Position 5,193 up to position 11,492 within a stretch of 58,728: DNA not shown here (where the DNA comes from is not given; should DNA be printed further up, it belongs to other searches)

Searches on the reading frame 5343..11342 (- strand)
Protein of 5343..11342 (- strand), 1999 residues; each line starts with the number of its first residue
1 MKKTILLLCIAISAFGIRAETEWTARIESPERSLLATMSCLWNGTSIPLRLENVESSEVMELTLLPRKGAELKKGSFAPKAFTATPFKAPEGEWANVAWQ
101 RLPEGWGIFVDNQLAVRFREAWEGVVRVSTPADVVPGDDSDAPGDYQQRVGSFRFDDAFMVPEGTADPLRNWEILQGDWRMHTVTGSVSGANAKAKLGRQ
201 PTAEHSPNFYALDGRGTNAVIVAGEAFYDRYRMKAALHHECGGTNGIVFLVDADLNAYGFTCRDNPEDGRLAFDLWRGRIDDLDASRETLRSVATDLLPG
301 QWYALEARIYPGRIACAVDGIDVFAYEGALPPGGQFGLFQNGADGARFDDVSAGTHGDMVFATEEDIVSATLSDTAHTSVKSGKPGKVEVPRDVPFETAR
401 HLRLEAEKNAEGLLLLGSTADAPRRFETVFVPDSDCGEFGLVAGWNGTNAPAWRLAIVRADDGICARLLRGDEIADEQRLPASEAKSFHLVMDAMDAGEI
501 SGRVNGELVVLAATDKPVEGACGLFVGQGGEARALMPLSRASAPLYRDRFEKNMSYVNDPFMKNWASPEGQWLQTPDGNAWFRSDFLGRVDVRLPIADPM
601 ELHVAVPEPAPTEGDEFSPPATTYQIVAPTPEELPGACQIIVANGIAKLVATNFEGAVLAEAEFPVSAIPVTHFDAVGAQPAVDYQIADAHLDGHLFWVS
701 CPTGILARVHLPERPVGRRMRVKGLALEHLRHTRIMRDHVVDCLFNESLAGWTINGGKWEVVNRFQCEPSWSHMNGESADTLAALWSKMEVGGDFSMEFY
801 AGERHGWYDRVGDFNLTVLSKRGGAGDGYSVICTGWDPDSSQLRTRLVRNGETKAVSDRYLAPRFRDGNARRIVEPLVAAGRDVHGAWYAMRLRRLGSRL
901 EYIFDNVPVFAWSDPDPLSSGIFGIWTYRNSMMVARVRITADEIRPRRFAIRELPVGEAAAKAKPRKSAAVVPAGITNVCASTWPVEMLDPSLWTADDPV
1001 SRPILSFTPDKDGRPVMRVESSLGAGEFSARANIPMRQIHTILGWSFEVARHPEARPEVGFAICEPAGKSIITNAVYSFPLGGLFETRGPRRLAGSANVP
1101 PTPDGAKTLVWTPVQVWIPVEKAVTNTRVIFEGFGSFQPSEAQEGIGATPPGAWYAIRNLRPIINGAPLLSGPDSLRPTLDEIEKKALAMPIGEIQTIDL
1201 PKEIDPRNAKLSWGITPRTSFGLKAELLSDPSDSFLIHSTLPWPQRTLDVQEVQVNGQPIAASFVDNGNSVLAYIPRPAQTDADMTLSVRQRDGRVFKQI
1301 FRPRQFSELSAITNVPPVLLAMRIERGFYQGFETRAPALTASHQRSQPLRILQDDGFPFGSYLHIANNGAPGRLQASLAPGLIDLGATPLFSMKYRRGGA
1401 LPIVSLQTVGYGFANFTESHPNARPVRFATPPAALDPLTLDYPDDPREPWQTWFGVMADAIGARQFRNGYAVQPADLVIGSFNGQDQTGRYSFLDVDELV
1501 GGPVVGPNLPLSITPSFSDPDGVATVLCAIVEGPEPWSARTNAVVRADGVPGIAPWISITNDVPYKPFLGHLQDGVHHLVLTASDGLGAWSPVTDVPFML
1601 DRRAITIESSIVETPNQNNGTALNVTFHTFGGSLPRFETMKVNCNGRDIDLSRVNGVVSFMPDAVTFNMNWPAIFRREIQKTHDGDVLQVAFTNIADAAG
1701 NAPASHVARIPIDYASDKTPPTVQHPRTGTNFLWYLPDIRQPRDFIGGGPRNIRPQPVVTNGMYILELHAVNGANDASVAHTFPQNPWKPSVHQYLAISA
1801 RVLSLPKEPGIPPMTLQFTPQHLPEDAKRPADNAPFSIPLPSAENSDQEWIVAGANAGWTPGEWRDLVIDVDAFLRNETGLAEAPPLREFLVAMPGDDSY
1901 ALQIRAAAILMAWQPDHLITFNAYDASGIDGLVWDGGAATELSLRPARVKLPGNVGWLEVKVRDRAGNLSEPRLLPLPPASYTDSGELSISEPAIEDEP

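Call 67: search_protein_families(library=pfam, proteins=[window:5343-11342:-], max_evalue=0.0001)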
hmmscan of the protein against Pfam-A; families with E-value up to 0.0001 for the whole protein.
window:5343-11342:- (1999 aa): 1 family
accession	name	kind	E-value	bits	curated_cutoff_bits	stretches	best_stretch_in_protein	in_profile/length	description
PF19763.6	DUF6250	-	6.8e-05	23.2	26.9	0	870-934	97-162/165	Domain of unknown function (DUF6250)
